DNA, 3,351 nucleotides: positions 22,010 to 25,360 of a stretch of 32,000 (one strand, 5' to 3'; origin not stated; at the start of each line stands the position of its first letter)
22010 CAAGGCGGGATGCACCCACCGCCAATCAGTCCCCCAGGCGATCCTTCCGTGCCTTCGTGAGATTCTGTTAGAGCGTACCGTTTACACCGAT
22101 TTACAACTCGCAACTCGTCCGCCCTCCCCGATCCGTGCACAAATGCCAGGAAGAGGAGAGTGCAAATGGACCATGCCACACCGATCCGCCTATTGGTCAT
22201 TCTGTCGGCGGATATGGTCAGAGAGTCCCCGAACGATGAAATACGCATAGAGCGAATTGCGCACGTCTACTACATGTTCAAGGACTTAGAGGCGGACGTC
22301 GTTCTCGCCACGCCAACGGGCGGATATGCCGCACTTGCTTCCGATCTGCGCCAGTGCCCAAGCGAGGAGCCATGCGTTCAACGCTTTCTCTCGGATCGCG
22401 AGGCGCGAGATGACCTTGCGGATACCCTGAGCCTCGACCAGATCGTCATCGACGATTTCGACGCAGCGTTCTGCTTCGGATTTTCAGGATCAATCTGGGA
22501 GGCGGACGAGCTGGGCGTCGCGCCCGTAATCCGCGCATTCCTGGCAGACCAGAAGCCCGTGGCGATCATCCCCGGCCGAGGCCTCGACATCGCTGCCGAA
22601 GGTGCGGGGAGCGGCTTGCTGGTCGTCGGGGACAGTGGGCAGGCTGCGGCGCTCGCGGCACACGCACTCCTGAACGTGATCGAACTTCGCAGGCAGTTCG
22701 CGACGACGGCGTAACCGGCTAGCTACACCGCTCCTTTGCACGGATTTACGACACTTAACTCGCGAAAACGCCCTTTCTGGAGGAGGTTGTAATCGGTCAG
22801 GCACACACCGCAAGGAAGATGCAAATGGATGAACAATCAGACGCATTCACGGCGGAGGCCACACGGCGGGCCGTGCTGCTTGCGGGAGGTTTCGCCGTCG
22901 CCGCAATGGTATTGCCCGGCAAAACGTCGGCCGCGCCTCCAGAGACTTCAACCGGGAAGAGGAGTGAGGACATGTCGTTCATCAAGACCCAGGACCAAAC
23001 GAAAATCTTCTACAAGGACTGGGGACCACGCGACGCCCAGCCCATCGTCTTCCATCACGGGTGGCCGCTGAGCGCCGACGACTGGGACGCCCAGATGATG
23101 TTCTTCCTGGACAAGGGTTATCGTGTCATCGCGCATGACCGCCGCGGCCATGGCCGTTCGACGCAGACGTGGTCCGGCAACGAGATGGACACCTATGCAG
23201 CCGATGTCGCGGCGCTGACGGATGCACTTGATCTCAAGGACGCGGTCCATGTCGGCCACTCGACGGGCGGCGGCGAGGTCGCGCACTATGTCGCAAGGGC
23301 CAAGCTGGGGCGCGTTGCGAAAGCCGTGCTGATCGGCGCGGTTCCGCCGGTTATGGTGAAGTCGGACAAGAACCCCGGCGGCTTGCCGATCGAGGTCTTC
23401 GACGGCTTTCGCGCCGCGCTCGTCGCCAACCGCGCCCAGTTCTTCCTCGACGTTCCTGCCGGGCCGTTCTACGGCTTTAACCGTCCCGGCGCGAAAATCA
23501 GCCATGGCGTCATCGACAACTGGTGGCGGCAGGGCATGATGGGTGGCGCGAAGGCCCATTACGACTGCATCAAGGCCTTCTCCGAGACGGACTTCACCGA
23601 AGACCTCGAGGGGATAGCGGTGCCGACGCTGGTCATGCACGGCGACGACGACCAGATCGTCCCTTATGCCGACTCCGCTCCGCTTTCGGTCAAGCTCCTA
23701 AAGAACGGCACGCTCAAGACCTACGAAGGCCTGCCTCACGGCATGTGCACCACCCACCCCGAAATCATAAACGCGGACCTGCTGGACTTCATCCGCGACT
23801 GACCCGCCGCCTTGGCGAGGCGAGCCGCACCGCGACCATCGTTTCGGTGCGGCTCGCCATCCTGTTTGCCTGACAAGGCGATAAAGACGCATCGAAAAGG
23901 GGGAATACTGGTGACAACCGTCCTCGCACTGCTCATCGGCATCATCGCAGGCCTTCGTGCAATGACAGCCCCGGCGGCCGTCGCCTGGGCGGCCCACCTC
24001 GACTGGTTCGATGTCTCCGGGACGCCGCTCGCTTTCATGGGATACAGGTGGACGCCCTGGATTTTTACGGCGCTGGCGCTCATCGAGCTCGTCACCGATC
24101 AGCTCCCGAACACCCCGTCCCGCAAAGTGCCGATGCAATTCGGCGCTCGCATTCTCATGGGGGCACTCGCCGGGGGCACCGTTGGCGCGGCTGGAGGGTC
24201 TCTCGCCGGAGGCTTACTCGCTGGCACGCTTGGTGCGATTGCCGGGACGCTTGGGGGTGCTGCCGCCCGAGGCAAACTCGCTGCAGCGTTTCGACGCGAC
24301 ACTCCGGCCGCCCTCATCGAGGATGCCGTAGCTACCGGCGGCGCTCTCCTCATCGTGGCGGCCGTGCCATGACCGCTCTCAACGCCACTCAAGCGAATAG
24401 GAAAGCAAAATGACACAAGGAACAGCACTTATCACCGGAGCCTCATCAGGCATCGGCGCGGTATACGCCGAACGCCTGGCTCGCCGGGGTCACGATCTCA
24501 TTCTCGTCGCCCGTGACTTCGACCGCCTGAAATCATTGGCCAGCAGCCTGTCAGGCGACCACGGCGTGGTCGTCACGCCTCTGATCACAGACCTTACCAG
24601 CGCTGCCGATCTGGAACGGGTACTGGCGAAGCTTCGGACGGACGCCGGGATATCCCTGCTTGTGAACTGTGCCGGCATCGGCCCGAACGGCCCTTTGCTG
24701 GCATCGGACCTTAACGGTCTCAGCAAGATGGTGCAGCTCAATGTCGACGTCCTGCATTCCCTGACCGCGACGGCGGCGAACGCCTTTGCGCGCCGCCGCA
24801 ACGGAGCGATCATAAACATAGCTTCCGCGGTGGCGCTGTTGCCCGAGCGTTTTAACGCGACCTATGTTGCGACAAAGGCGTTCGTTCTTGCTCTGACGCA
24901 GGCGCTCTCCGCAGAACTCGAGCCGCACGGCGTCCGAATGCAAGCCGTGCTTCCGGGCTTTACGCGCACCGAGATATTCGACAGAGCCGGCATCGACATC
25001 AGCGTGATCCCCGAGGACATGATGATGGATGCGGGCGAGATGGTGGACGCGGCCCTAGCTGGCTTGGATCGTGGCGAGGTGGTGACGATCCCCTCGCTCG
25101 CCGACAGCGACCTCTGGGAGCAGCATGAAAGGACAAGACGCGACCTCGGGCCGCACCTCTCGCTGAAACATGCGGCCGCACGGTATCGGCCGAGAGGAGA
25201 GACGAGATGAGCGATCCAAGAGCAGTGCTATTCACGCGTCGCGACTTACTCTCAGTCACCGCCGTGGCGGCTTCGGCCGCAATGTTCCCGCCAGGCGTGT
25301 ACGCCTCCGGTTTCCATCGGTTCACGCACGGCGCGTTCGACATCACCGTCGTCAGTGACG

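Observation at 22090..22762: Conserved motif of about 28 nt with helically phased TTTAC direct repeats upstream of two consecutive genes next to the wHTH-STAND regulator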

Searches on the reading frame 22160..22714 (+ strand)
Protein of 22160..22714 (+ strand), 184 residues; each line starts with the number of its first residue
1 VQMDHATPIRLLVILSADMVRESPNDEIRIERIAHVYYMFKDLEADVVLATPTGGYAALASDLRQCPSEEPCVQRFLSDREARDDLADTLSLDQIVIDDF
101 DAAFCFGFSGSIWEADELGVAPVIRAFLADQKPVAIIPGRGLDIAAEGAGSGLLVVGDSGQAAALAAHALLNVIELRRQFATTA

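Call 6: search_protein_families(library=pfam, proteins=[window:22160-22714:+], max_evalue=0.001)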
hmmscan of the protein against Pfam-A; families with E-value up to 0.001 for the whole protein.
window:22160-22714:+ (184 aa): 0 families

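Call 13: search_dna_similar(query=window:22166-22714:+, collection=plasmids, mode=protein, max_rows=60, rows=spread)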
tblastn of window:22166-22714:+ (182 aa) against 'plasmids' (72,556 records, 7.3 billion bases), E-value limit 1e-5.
Records with a match: 467; places in all: 468; records where one place covers at least 80% of the query: 219.
Best place of each record, by identity: >=99% 2; 95-99% 17; 90-95% 1; <60% 447.
By first word of the organism name: Acinetobacter 213; Sinorhizobium 98; Pantoea 54; Rhizobium 21; Rahnella 12; Paraburkholderia 10; Ensifer 7; Methylobacterium 5; Rhodovulum 4; Pseudomonas 4; and 26 more.
By predicted mobility (MOB-suite, as given by PLSDB): mobilizable 256; non-mobilizable 163; conjugative 48.
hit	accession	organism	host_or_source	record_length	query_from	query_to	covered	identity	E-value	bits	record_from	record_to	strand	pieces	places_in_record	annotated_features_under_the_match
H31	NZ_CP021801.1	Sinorhizobium meliloti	Medicago sativa,Single Cell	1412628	1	182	100%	100.0%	1e-106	341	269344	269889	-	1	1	none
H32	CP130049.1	Sinorhizobium meliloti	Medicago,Cell culture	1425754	1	182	100%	96.2%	2e-100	323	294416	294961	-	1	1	transporter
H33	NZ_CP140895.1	Sinorhizobium medicae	Medicago lupulina,whole organism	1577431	1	182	100%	96.2%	6e-100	322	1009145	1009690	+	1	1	record has no annotation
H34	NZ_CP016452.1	Sinorhizobium sp. RAC02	Microbial isolate,Algal phycosphere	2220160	8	159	84%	48.7%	5e-38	145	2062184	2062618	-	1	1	none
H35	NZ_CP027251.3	Acinetobacter pittii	Homo sapiens,Pure Culture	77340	9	155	81%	31.6%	3e-9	62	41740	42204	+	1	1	type 1 glutamine amidotransferase domain-containing protein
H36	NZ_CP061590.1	Acinetobacter seifertii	Homo sapiens,blood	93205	9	155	81%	31.6%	3e-9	62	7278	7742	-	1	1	type 1 glutamine amidotransferase domain-containing protein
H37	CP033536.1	Acinetobacter pittii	Homo sapiens,Bacterial culture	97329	9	155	81%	31.6%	3e-9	62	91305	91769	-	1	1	type 1 glutamine amidotransferase domain-containing protein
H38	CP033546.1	Acinetobacter nosocomialis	Homo sapiens,Bacterial culture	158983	7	155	82%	30.6%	4e-9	62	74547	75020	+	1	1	type 1 glutamine amidotransferase domain-containing protein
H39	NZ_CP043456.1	Acinetobacter baumannii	Homo sapiens,Skin/Wound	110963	7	157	83%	30.0%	4e-9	62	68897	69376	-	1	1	type 1 glutamine amidotransferase domain-containing protein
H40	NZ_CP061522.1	Acinetobacter baumannii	Homo sapiens,sterile body site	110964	7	157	83%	30.0%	4e-9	62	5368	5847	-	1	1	type 1 glutamine amidotransferase domain-containing protein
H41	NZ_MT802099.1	Acinetobacter baumannii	-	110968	7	157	83%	30.0%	4e-9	62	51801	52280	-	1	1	type 1 glutamine amidotransferase domain-containing protein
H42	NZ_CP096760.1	Acinetobacter baumannii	Homo sapiens,sputum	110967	7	157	83%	30.0%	4e-9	62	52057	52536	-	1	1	type 1 glutamine amidotransferase domain-containing protein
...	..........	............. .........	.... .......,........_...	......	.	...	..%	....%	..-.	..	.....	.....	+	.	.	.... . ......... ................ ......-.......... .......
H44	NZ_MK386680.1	Acinetobacter baumannii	-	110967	7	157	83%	30.0%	4e-9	62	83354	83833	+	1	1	type 1 glutamine amidotransferase domain-containing protein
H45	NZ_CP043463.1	Acinetobacter baumannii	Homo sapiens,Skin/Wound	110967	7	157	83%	30.0%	4e-9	62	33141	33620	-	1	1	type 1 glutamine amidotransferase domain-containing protein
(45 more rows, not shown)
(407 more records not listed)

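Call 39: search_protein_families(library=ncbifam, proteins=[window:22166-22714:+], max_evalue=0.01)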
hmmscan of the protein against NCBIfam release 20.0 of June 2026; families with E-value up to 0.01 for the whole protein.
window:22166-22714:+ (182 aa): 0 families

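Call 55: find_homologous_proteins(query=window:22166-22714:+, max_evalue=0.00001)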
Query window:22166-22714:+ (182 aa): 32 proteins with E <= 0.00001 among 2358 candidates.
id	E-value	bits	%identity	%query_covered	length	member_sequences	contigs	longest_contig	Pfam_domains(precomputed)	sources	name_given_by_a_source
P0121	1.2e-104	365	95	100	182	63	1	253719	-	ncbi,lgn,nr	ncbi:transporter [Sinorhizobium medicae]|nr:transporter [Sinorhizobium medicae]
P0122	7.1e-101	353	92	100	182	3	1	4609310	-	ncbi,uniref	ncbi:putative intracellular protease/amidase [Sinorhizobium fredii]|uniref:transporter n=1 Tax=Rhizo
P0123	5.1e-100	350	91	100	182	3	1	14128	-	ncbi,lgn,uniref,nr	ncbi:transporter [Ensifer aridi]|uniref:transporter n=1 Tax=Ensifer aridi TaxID=1708715 RepID=UPI000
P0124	2.2e-98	345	90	100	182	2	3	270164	-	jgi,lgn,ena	-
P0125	5.8e-98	343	90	100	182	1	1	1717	-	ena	-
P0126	1.8e-93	329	85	100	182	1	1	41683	-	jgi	jgi:hypothetical protein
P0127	1.9e-85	303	89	92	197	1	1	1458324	-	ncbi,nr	ncbi:transporter (plasmid) [Sinorhizobium meliloti]|nr:transporter [Sinorhizobium meliloti]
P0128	8.8e-59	216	57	98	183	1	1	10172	-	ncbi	-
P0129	1.9e-58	215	55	97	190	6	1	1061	-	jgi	-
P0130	7.4e-58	213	61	95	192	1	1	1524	-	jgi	jgi:hypothetical protein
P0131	6.9e-57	210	58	98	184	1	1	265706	-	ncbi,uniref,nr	ncbi:hypothetical protein ILFOPFJJ_05403 [Ensifer psoraleae]|uniref:transporter n=1 Tax=Sinorhizobiu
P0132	1.1e-56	209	60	99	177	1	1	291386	-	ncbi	-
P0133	4.4e-56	207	58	95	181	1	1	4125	-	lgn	-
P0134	1.1e-55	206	58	97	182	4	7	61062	-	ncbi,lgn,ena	-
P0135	2.5e-55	205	58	95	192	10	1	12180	-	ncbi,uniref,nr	ncbi:transporter [Sinorhizobium meliloti]|uniref:transporter n=2 Tax=Rhizobium meliloti TaxID=382 Re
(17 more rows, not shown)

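Call 56: search_protein_families(library=pfam, proteins=[window:22166-22714:+], max_evalue=10)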
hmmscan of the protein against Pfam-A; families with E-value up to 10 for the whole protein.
window:22166-22714:+ (182 aa): 0 families

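Call 63: predict_structure(alignment_id=A2)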
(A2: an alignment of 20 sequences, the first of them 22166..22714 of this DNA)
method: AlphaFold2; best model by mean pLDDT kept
length: 182 residues; sequences in the alignment: 20
mean_pLDDT: 82.9   pTM: 0.83
mean pLDDT of the five models: 82.9, 82.5, 82.1, 81.0, 80.0
residues with pLDDT >= 90: 77; 70-90: 76; 50-70: 15; < 50: 14
segments of 3 or more residues with pLDDT < 50: 17-24
pLDDT, mean of each block of 10 residues (from residue 1): 76 67 62 91 92 63 65 89 90 95 91 86 94 89 84 84 92 87 64
secondary structure, 60 per line:
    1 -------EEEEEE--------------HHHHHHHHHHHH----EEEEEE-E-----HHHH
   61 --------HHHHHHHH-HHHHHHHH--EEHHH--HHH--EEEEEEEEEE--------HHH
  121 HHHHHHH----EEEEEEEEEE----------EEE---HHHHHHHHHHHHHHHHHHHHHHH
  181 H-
elements in order: E8-13 H28-39 E44-49 H57-60 H69-76 H78-85 E100-109 H118-127 E132-141 E152-154 H158-181
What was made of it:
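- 22166..22714 (+): Target gene 1: a 182-aa protein with a DJ-1/PfpI/Hsp31 fold, from a narrow family (32 clusters). It has a nearly invariant Cys103. The model has pLDDT 83 (call 63).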

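Call 67: fold_search(model_id=the predicted structure, library=pdb)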
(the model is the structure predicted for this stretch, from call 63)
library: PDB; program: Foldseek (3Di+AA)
matches with E <= 10: 1426; with E <= 0.001: 9
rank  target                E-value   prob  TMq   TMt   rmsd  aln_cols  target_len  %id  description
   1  1u9c                  7.0e-06  1.00  0.61  0.52   6.2       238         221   18  Crystallographic structure of APC35852 (released 2004-10-05)
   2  4p5p                  1.0e-05  1.00  0.65  0.54   5.8       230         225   13  X-ray structure of Francisella tularensis Rapid Encystment Protein 24 KDa (REP24), gene product of FTN_0841 (released 2015-04-15)
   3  1qvv_A                2.5e-04  1.00  0.61  0.49   6.8       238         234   10  Crystal structure of the S. cerevisiae YDR533c protein (released 2004-03-30)
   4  1qvw_A                3.7e-04  1.00  0.60  0.48   8.2       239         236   12  Crystal structure of the S. cerevisiae YDR533c protein (released 2004-03-30)
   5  1qvv_B                4.4e-04  1.00  0.60  0.48   7.1       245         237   13  Crystal structure of the S. cerevisiae YDR533c protein (released 2004-03-30)
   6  4qyx                  7.8e-04  1.00  0.62  0.49   7.0       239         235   12  Crystal structure of YDR533Cp (released 2014-08-06)
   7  3n7t                  7.8e-04  1.00  0.60  0.47   6.5       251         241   12  Crystal structure of a macrophage binding protein from Coccidioides immitis (released 2010-06-16)
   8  8a3p                  7.8e-04  1.00  0.53  0.50   6.0       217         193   14  Structure of human Fy-5. (released 2022-06-29)
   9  1qvv_C                9.5e-04  1.00  0.59  0.47   7.3       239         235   13  Crystal structure of the S. cerevisiae YDR533c protein (released 2004-03-30)
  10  4lru                  1.1e-03  1.00  0.57  0.45   6.3       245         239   11  Crystal structure of glyoxalase III (Orf 19.251) from Candida albicans (released 2013-08-07)
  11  4hcj                  1.1e-03  1.00  0.55  0.57   6.2       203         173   15  Crystal Structure of ThiJ/PfpI Domain Protein from Brachyspira murdochii (released 2012-10-24)
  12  3mii_B                1.4e-03  1.00  0.56  0.44   4.5       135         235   16  Crystal structure of Y0R391Cp/HSP33 from Saccharomyces cerevisiae (released 2010-12-08)
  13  3eq2_A                1.8e-03  0.99  0.38  0.21   8.8       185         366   14  Structure of Hexagonal Crystal form of Pseudomonas aeruginosa RssB (released 2009-10-20)
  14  8ebs_E                2.1e-03  0.98  0.43  0.26   8.6       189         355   13  Initial DNA-lesion (Cy5) binding by XPC and TFIIH (released 2023-04-19)
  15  4i4n_A                2.3e-03  1.00  0.56  0.39   6.8       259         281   14  Crystal Structure of the catalytic Cys to Ala mutant of VcHsp31 from Vibrio cholerae (released 2013-12-04)
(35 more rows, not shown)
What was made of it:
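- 22166..22714 (+): Foldseek hits are 1u9c (7e-6), YDR533c/Hsp31 and glyoxalase III (call 67).
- Tried and rejected: PGAP's name 'transporter' for the 182-aa protein is rejected on fold evidence (call 67).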

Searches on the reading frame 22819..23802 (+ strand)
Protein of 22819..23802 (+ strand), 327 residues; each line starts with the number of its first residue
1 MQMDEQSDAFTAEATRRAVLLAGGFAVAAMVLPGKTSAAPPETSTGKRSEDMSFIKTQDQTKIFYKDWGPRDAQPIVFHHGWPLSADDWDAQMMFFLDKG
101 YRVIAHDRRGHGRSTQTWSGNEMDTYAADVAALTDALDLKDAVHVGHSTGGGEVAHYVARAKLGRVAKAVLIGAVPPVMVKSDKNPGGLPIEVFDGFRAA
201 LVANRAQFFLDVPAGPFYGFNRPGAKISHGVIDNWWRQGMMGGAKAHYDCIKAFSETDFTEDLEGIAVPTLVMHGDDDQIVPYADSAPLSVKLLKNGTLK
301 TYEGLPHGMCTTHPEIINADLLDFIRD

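Call 6: search_protein_families(library=pfam, proteins=[window:22819-23802:+], max_evalue=0.001)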
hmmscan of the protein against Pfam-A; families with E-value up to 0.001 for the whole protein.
window:22819-23802:+ (327 aa): 5 families
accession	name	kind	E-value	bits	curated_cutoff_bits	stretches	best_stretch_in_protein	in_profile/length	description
PF00561.26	Abhydrolase_1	-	2e-31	110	25.8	1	75-309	2-240/245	alpha/beta hydrolase fold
PF12146.15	Hydrolase_4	-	5e-20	72.2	27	2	76-175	7-110/239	Serine aminopeptidase, S33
PF12697.13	Abhydrolase_6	-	4.3e-18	67.2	26.3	1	76-307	1-204/217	Alpha/beta hydrolase family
PF00326.27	Peptidase_S9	-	1.9e-06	28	22.6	0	236-310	112-190/213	Prolyl oligopeptidase family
PF20434.5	BD-FAE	-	0.00075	19.5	26.8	0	246-293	171-215/215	BD-FAE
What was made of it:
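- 22825..23802 (+): Target gene 2: an alpha/beta-hydrolase with a Tat-type twin-arginine signal peptide (TRRAVLL), so it is probably exported. Pfam Abhydrolase_1 at 2e-31 (call 6).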

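Call 39: search_protein_families(library=ncbifam, proteins=[window:22825-23802:+], max_evalue=0.01)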
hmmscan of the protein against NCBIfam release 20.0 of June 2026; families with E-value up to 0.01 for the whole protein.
window:22825-23802:+ (325 aa): 35 families (the best 25 are shown)
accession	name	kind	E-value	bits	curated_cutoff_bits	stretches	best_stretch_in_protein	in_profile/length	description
TIGR02427.1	protocat_pcaD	equivalog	8e-26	90.9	255.85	2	61-171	2-111/251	3-oxoadipate enol-lactonase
NF051488.1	bifunc_PcaDC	exception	4.5e-21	75.4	390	2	67-173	8-112/375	bifunctional 3-oxoadipate enol-lactonase/4-carboxymuconolactone decarboxylase PcaDC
NF011457.0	PRK14875.1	equivalog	7.3e-21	74.5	307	1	57-171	118-230/372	acetoin dehydrogenase dihydrolipoyllysine-residue acetyltransferase subunit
NF050089.1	i_nPHAscl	equivalog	4.1e-20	72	300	2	57-172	5-117/288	intracellular short-chain-length polyhydroxyalkanoate depolymerase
TIGR03611.1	RutD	equivalog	5.2e-20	71.9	238.5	2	69-172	11-113/258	pyrimidine utilization protein D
NF051487.1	bifunc_PcaCD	exception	4.6e-18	65.5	430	2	41-154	142-253/413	bifunctional 4-carboxymuconolactone decarboxylase/3-oxoadipate enol-lactonase PcaCD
TIGR01738.1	bioH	equivalog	5.9e-17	62.1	206.95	1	72-323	5-245/245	pimeloyl-ACP methyl ester esterase BioH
NF052610.1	macro_16_ester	equivalog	6.5e-15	55.2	420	2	54-171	6-126/281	alpha/beta fold macrolide esterase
TIGR03056.1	bchO_mg_che_rel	equivalog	5.8e-14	51.8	172.55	1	60-156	17-113/278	alpha/beta fold hydrolase BchO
NF004514.1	PRK05855.1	equivalog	3.9e-13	48.8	455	1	52-161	3-114/578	SDR family oxidoreductase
NF045632.1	hydroxlase_HsaD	equivalog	1.4e-12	47.2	400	1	51-172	14-137/290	4,5:9,10-diseco-3-hydroxy-5,9,17-trioxoandrosta-1(10),2-diene-4-oate hydrolase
NF041759.1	mac_hydro_EstT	equivalog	3.8e-12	46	450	2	56-172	7-126/278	macrolide hydrolase EstT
NF002938.0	PRK03592.1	equivalog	3.7e-11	42.9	241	1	49-175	11-133/298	haloalkane dehalogenase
TIGR01250.1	pro_imino_pep_2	subfamily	4.5e-11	42.8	167.65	2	52-159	6-117/288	proline iminopeptidase-family hydrolase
TIGR03695.1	menH_SHCHC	equivalog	6.5e-11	42.1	208.55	1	72-174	3-106/252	2-succinyl-6-hydroxy-2,4-cyclohexadiene-1-carboxylate synthase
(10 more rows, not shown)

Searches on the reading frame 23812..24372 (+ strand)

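Call 6: search_protein_families(library=pfam, proteins=[window:23812-24372:+], max_evalue=0.001)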
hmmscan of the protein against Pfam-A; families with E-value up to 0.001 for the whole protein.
window:23812-24372:+ (186 aa): 0 families

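Call 39: search_protein_families(library=ncbifam, proteins=[window:23911-24372:+], max_evalue=0.01)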
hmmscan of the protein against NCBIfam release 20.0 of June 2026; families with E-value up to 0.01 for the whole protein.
window:23911-24372:+ (153 aa): 0 families

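Call 56: search_protein_families(library=pfam, proteins=[window:23911-24372:+], max_evalue=10)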
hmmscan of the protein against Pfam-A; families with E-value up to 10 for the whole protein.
window:23911-24372:+ (153 aa): 1 family
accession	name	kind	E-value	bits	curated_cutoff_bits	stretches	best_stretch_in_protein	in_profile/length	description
PF05818.17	TraT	-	8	6.6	31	1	74-118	85-129/214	Enterobacterial TraT complement resistance protein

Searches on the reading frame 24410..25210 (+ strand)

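Call 6: search_protein_families(library=pfam, proteins=[window:24410-25210:+], max_evalue=0.001)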
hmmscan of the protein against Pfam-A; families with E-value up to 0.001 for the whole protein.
window:24410-25210:+ (266 aa): 4 families
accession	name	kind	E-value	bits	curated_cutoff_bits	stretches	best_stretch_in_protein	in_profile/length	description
PF00106.31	adh_short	-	1.7e-39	135.8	26.6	1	5-191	2-188/195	short chain dehydrogenase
PF13561.12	adh_short_C2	-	2.5e-28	99.7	27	1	10-191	1-182/236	Enoyl-(Acyl carrier protein) reductase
PF08659.16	KR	-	6.9e-12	46.1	22.6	1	4-168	1-165/180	KR domain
PF01370.27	Epimerase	-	1.2e-05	25.3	20.9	1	6-121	1-105/240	NAD dependent epimerase/dehydratase family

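Call 39: search_protein_families(library=ncbifam, proteins=[window:24410-25210:+], max_evalue=0.01)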
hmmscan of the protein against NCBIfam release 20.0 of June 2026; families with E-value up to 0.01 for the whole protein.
window:24410-25210:+ (266 aa): 218 families (the best 25 are shown)
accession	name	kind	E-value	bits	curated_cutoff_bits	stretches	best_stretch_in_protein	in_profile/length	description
NF040690.1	mycolate_SDR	equivalog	1.3e-46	159.1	380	1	3-229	8-235/265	mycolate reductase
NF005672.0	PRK07454.1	equivalog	3.9e-35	121.2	234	1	3-204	6-207/241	SDR family oxidoreductase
NF005559.1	PRK07231.1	subfamily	6.4e-35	120.8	215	1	4-191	5-192/249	glucose 1-dehydrogenase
NF005878.0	PRK07825.1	subfamily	2.1e-33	115.9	287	1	5-195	11-195/278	short chain dehydrogenase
NF004514.1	PRK05855.1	equivalog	6.7e-33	114.1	455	1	5-193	315-504/578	SDR family oxidoreductase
NF006123.0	PRK08267.1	equivalog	3.6e-32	111.6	261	1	5-193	4-191/261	SDR family oxidoreductase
NF005067.0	PRK06484.1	equivalog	6.2e-31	107.5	713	1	6-191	12-197/524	short chain dehydrogenase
NF005806.0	PRK07666.1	equivalog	1.9e-30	105.9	286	1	4-219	8-221/239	3-ketoacyl-ACP reductase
NF005446.0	PRK07035.1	equivalog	3.5e-30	105.1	373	1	5-191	13-199/255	SDR family oxidoreductase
TIGR01830.1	3oxo_ACP_reduc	equivalog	3.9e-30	105.3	297.75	1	6-190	1-186/239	3-oxoacyl-[acyl-carrier-protein] reductase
NF004825.0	PRK06181.1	equivalog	1.6e-29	103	215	1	3-217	6-226/268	SDR family oxidoreductase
NF009466.0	PRK12826.1-2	subfamily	2.3e-29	102.6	222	1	3-191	3-193/248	3-oxoacyl-ACP reductase FabG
TIGR01963.1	PHB_DH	subfamily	7.9e-29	100.7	307.05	1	5-193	3-191/255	3-hydroxybutyrate dehydrogenase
NF052558.1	MBtsdlDhBudC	equivalog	1e-28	100.6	270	1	5-191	5-188/250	meso-2,3-butanediol dehydrogenase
NF004791.0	PRK06138.1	equivalog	1.5e-28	99.8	312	1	3-192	5-193/252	SDR family oxidoreductase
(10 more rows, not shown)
